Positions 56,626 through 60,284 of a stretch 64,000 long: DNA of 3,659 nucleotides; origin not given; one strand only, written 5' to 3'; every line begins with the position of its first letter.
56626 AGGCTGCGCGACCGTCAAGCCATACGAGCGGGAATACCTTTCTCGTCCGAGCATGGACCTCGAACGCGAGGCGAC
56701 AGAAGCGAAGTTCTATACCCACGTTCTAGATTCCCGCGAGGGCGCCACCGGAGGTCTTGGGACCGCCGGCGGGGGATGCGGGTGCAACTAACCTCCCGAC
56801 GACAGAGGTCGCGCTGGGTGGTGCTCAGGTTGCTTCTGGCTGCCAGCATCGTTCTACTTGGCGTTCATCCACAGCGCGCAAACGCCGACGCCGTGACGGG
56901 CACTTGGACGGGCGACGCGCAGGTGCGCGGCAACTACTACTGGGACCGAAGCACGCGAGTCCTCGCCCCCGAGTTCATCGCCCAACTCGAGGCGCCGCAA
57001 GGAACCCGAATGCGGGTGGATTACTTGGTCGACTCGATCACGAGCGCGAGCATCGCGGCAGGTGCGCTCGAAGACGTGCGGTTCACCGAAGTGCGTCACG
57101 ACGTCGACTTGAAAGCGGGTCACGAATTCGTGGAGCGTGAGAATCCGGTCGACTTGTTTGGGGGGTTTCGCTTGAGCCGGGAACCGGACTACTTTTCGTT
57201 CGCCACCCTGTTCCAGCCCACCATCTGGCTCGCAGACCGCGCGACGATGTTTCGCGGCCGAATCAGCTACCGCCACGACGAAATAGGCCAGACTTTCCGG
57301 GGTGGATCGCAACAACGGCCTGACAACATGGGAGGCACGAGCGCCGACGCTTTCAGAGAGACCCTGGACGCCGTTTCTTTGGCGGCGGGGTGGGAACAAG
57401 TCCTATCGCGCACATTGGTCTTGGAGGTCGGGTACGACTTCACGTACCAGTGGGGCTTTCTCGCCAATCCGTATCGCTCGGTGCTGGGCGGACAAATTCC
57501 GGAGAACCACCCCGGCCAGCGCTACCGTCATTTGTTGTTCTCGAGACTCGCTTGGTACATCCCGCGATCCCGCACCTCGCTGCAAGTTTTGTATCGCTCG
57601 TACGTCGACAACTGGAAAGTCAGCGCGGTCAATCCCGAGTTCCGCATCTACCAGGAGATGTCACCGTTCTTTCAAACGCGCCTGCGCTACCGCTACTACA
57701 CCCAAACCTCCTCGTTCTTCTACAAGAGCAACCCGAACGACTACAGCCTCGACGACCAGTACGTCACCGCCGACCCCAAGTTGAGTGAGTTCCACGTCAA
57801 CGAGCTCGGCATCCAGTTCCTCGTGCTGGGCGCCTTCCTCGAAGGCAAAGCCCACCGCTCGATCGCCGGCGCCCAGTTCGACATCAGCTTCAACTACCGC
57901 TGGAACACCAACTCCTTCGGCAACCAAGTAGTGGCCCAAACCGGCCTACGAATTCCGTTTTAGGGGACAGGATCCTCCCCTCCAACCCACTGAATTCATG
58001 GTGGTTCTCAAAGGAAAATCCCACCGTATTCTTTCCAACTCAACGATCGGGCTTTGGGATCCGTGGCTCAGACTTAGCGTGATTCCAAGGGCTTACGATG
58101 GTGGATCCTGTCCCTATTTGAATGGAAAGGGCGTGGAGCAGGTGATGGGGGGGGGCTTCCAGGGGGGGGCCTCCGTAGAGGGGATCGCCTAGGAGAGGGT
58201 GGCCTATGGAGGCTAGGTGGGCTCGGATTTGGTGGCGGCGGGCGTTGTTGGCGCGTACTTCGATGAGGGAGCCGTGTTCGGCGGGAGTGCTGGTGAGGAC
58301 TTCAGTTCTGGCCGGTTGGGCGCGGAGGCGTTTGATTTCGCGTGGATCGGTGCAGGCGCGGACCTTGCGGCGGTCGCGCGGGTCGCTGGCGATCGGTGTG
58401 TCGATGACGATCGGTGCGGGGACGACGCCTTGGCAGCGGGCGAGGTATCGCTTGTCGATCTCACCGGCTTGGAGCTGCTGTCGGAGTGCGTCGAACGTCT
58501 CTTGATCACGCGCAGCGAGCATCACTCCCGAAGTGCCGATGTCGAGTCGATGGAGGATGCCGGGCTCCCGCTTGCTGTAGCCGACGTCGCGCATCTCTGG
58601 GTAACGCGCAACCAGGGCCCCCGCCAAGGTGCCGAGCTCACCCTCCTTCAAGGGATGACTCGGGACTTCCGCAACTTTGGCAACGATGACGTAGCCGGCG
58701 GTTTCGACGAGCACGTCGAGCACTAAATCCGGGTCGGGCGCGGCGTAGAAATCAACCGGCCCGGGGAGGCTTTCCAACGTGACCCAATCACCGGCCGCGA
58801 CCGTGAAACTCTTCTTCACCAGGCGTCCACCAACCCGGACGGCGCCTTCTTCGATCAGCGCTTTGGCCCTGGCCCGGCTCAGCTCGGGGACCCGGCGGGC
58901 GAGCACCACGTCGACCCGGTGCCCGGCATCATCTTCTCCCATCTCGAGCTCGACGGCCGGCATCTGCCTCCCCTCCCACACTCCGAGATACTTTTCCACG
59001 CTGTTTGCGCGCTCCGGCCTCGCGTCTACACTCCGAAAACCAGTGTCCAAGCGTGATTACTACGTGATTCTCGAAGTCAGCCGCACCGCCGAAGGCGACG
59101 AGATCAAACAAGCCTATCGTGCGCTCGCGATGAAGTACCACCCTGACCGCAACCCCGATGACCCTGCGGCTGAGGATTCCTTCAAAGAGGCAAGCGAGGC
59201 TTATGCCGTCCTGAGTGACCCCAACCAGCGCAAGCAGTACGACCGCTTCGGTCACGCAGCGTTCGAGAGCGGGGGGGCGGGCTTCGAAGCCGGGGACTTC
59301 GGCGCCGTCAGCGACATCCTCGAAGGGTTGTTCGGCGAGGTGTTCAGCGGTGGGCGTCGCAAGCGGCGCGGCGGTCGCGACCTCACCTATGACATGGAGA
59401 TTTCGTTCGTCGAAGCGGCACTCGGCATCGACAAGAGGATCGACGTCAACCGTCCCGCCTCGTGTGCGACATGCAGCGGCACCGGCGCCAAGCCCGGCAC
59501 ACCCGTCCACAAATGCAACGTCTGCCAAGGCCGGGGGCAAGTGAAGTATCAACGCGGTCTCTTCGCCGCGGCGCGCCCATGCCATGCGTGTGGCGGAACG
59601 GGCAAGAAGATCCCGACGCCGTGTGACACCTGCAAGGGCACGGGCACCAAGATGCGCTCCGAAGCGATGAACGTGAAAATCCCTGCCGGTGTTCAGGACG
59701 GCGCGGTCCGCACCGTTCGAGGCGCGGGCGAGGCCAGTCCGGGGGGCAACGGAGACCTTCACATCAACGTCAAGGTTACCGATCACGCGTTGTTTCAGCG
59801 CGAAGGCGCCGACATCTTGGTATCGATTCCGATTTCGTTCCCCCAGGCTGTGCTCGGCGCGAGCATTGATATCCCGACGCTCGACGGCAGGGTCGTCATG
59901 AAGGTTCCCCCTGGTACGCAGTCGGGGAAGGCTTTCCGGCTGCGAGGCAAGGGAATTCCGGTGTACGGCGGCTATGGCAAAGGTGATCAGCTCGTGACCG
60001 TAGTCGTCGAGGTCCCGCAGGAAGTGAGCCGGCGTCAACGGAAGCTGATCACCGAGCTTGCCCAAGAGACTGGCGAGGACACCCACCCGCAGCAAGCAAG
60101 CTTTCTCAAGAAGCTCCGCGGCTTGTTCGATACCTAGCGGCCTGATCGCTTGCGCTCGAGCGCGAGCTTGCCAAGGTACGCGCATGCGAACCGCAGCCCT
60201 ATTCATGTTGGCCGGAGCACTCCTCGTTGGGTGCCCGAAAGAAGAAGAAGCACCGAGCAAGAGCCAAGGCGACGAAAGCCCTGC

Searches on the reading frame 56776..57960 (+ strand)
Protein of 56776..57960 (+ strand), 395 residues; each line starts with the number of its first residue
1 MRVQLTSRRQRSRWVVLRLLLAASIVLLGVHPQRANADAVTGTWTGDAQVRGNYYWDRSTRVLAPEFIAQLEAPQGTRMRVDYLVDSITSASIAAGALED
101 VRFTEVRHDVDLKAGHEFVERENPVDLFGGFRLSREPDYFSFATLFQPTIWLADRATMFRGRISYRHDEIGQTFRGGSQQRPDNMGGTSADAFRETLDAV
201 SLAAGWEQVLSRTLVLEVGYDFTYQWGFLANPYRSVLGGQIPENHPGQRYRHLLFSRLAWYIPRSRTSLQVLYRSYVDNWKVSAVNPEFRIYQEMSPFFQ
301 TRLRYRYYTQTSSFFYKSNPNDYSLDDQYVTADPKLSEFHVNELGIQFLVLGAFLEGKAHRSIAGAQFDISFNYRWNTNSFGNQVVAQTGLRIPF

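Call 58: search_protein_families(library=pfam, proteins=[window:56776-57960:+], max_evalue=0.00001)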
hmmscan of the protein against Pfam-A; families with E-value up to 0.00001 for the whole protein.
window:56776-57960:+ (395 aa): 1 family
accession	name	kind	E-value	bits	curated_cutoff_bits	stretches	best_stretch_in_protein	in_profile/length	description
PF12094.14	DUF3570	-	7.7e-27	94.6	25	1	102-348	114-377/427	Protein of unknown function (DUF3570)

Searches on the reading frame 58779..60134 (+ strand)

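Call 58: search_protein_families(library=pfam, proteins=[window:58779-60134:+], max_evalue=0.00001)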
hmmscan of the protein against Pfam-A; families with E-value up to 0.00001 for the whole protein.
window:58779-60134:+ (452 aa): 3 families
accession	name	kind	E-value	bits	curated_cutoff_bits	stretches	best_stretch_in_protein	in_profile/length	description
PF01556.23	DnaJ_C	-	3.4e-45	154.2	26.6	1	203-413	2-152/152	DnaJ C terminal domain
PF00226.36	DnaJ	-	2.4e-26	92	27.8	1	93-155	1-63/63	DnaJ domain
PF00684.25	DnaJ_CXXCXGXG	-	1.8e-13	51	32.7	1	229-289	1-65/65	DnaJ central domain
